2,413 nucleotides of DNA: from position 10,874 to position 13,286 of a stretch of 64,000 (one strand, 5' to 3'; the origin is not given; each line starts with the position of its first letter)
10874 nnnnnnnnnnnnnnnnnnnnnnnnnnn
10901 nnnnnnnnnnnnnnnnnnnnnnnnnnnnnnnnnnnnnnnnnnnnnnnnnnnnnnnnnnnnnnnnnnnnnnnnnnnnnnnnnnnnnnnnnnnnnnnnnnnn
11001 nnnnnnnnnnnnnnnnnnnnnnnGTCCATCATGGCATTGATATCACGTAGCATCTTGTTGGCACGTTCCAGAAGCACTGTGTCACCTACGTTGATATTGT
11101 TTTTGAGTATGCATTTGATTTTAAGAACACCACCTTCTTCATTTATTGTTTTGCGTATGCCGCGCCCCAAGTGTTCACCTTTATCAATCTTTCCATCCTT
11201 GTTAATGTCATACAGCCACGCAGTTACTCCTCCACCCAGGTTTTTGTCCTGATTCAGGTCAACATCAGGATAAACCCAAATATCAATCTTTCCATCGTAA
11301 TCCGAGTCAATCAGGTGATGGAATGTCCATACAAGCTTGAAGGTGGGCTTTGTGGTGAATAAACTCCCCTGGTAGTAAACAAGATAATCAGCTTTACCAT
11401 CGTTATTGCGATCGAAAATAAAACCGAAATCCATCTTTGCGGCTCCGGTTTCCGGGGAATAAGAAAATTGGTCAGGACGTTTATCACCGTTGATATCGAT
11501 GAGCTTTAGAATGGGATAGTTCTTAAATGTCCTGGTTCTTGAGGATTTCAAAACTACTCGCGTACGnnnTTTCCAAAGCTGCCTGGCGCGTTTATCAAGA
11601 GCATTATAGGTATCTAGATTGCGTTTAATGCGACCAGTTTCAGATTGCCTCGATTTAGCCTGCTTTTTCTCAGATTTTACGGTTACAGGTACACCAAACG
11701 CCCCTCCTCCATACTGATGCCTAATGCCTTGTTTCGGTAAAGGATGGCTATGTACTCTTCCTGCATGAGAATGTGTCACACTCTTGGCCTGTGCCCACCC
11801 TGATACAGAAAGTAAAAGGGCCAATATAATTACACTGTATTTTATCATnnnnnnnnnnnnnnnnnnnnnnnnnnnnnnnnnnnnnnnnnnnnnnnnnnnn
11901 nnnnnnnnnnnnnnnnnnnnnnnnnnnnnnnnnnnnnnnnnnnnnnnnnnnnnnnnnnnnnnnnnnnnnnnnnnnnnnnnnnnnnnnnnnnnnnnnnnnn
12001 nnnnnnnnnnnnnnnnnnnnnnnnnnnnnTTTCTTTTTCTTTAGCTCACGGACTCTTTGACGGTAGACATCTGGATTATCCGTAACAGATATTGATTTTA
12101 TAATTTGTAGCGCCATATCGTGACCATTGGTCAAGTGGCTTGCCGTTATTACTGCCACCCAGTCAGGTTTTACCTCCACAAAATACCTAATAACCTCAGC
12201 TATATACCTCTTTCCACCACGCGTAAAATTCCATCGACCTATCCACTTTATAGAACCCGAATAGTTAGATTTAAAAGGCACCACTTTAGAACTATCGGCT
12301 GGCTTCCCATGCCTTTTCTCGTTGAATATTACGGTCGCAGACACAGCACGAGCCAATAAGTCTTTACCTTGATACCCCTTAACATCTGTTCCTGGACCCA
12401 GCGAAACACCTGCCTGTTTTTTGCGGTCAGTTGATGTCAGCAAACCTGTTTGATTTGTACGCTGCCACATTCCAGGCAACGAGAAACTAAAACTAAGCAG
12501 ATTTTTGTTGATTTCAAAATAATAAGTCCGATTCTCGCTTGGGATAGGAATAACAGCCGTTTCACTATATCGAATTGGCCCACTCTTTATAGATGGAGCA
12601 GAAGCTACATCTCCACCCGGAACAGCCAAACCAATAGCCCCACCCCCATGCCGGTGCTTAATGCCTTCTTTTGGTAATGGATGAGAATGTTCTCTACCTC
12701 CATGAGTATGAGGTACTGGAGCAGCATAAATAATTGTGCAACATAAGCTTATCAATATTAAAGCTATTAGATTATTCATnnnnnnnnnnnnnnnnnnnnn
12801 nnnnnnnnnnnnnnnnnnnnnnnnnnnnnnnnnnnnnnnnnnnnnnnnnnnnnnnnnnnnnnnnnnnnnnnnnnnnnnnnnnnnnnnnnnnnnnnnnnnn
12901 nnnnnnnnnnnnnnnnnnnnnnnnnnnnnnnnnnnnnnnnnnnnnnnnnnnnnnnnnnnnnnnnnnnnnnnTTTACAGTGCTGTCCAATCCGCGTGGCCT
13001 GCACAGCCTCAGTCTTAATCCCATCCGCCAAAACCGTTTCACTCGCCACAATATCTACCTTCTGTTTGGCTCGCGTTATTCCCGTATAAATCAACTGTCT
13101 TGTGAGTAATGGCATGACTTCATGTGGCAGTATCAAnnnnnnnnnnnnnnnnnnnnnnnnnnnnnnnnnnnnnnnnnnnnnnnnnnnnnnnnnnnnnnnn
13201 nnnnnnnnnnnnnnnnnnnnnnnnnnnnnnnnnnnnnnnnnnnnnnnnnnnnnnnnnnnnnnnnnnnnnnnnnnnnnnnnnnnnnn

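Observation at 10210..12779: Three tandem secreted paralogs share a His-rich N-terminal module fused to unrelated C-terminal domains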

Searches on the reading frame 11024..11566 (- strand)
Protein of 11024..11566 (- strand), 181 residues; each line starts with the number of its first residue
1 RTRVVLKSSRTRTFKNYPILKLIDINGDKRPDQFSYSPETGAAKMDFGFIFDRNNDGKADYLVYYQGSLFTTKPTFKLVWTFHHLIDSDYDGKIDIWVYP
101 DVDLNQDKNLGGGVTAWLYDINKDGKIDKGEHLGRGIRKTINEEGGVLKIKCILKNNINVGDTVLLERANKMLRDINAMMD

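Call 7: search_protein_families(library=pfam, proteins=[window:11024-11566:-], max_evalue=1)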
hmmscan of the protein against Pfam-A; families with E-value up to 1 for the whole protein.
window:11024-11566:- (181 aa): 5 families
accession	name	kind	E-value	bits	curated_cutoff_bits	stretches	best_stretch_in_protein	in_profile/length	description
PF00036.39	EF-hand_1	-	0.00044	20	25.4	1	118-131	8-21/29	EF hand domain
PF13517.12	FG-GAP_3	-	0.0097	16.9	26.9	0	50-63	48-61/61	FG-GAP-like repeat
PF13405.12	EF-hand_6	-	0.054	13.7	25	0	118-131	8-21/30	EF-hand domain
PF13202.12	EF-hand_5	-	0.08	12.9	25.9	1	119-131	8-20/25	EF hand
PF13499.12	EF-hand_7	-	0.12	13.2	30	1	117-143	9-32/67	EF-hand domain pair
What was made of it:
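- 11021..11566 (-): P2b: same reading frame as P2a beyond the TAG. Carries 3-4 Dx[DN]xDG calcium-loop-like motifs. Has no signal peptide or RBS of its own. Pfam EF-hand_1 scores 20.0 bits, below the 25.4 cut-off; FG-GAP_3 E = 0.0097 (call 7).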

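Call 8: search_protein_families(library=ncbifam, proteins=[window:11024-11566:-], max_evalue=1)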
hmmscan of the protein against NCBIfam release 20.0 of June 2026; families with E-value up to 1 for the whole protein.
window:11024-11566:- (181 aa): 1 family
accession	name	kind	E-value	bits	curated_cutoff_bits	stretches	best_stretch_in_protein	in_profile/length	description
NF050087.1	Lsa25.6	equivalog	6e-05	22.7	150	1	52-123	84-152/196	Lsa25.6 family adhesin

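Call 36: search_solved_structures(query=window:11024-11566:-, max_evalue=1, show_alignments=2)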
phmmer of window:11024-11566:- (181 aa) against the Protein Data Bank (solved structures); distinct sequences matched with E-value up to 1: 12.
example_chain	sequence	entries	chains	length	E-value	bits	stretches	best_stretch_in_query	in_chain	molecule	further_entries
2a6z_A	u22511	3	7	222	0.019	17.9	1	42-119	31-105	Emp47p (form2) | Emp47p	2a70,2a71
2a6y_A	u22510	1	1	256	0.023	17.7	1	42-119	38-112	Emp47p (form1)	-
5ve9_A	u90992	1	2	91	0.048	16.7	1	43-98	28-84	Microtubule-actin cross-linking factor 1, isoforms 1/2/3/5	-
1g8i_A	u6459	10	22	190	0.059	16.4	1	38-94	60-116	NEURONAL CALCIUM SENSOR 1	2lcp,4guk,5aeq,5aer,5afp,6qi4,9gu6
4yru_A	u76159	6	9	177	0.064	16.2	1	37-94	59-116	Neuronal calcium sensor 1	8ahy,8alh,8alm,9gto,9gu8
4ov2_A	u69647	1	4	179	0.067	16.2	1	37-94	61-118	Neuronal calcium sensor 1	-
9t0h_B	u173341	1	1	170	0.075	16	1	36-94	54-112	Neuronal calcium sensor 1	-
6b15_A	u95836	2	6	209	0.21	14.5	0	55-86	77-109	Amy13K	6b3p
7c5x_A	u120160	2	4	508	0.25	14.3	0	23-74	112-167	iota-carbonic anhydrase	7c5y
1mk0_A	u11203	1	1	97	0.33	13.9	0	127-179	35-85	Intron-associated endonuclease 1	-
3k21_A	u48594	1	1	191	0.41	13.6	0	51-102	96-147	Calcium-dependent protein kinase 3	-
1ln0_A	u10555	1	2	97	0.81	12.7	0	127-179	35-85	intron-associated endonuclease 1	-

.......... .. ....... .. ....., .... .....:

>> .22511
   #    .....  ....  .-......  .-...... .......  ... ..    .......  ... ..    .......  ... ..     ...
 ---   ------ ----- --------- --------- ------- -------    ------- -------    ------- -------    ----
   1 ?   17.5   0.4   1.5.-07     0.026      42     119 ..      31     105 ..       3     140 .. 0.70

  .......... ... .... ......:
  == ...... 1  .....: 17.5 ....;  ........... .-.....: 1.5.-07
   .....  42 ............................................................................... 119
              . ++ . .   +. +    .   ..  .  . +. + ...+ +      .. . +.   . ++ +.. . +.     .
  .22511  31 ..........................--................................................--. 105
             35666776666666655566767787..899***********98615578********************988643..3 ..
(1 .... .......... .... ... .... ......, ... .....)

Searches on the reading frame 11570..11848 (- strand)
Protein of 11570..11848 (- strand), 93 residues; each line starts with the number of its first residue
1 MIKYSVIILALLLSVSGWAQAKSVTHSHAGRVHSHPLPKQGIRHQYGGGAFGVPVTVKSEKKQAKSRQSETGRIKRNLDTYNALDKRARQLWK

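Call 7: search_protein_families(library=pfam, proteins=[window:11570-11848:-], max_evalue=1)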
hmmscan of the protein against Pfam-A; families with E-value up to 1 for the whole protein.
window:11570-11848:- (93 aa): 0 families

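Call 8: search_protein_families(library=ncbifam, proteins=[window:11570-11848:-], max_evalue=1)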
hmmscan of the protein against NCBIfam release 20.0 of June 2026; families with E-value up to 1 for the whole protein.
window:11570-11848:- (93 aa): 1 family
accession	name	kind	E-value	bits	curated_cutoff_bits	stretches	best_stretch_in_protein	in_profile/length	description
NF033743.1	NlpC_inact_RipD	exception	0.0066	16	215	1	5-70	6-77/181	NlpC/P60 family peptidoglycan-binding protein RipD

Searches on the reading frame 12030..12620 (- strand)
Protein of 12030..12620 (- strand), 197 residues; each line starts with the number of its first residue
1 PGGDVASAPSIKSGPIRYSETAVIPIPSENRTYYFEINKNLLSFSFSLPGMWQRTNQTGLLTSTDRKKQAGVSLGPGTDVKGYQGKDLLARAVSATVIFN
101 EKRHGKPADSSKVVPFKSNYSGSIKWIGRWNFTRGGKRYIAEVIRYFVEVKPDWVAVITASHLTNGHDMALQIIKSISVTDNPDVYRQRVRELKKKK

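Call 82: search_solved_structures(query=window:12030-12620:-, max_evalue=5)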
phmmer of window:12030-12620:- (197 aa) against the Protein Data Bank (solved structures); distinct sequences matched with E-value up to 5: 0.

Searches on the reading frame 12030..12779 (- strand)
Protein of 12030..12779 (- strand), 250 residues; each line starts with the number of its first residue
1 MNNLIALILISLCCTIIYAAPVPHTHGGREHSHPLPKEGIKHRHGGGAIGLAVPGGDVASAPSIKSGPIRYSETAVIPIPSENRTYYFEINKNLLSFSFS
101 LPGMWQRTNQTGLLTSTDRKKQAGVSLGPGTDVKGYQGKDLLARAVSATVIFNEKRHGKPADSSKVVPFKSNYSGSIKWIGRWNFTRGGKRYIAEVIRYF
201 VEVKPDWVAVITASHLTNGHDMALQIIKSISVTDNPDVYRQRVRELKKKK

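Call 7: search_protein_families(library=pfam, proteins=[window:12030-12779:-], max_evalue=1)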
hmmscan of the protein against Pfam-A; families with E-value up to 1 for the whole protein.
window:12030-12779:- (250 aa): 0 families

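Call 8: search_protein_families(library=ncbifam, proteins=[window:12030-12779:-], max_evalue=1)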
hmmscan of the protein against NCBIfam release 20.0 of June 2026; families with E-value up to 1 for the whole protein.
window:12030-12779:- (250 aa): 0 families

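Call 13: find_homologous_proteins(query=window:12030-12779:-, max_evalue=0.01)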
Query window:12030-12779:- (250 aa): 2 proteins with E <= 0.01 among 575 candidates.
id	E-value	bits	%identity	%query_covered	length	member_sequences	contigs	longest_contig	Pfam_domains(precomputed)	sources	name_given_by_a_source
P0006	3.4e-166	569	100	100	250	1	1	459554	-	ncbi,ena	-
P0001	3.9e-6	45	49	19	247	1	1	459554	-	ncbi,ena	-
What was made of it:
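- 12027..12779 (-): P3, 250-aa ORF: own signal peptide, then the His module, then a 200-aa C-terminal part with no detectable homologue. Only a self-hit among 5.8 billion proteins (call 13).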

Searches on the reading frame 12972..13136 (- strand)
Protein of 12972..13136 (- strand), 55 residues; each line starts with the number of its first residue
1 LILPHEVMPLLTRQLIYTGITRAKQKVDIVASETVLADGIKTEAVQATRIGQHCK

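Call 28: search_protein_families(library=pfam, proteins=[window:12972-13136:-], max_evalue=0.001)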
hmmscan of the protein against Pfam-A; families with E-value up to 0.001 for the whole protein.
window:12972-13136:- (55 aa): 1 family
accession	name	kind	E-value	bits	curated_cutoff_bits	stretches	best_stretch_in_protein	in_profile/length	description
PF13538.12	UvrD_C_2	-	2e-05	24.8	27.4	1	9-28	31-50/52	UvrD-like helicase C-terminal domain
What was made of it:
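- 12979..13191 (-): Context only: orphan 3' fragment of a recD-like gene directly upstream of P3. It marks the block as a rearranged region. Pfam UvrD_C_2 (call 28).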
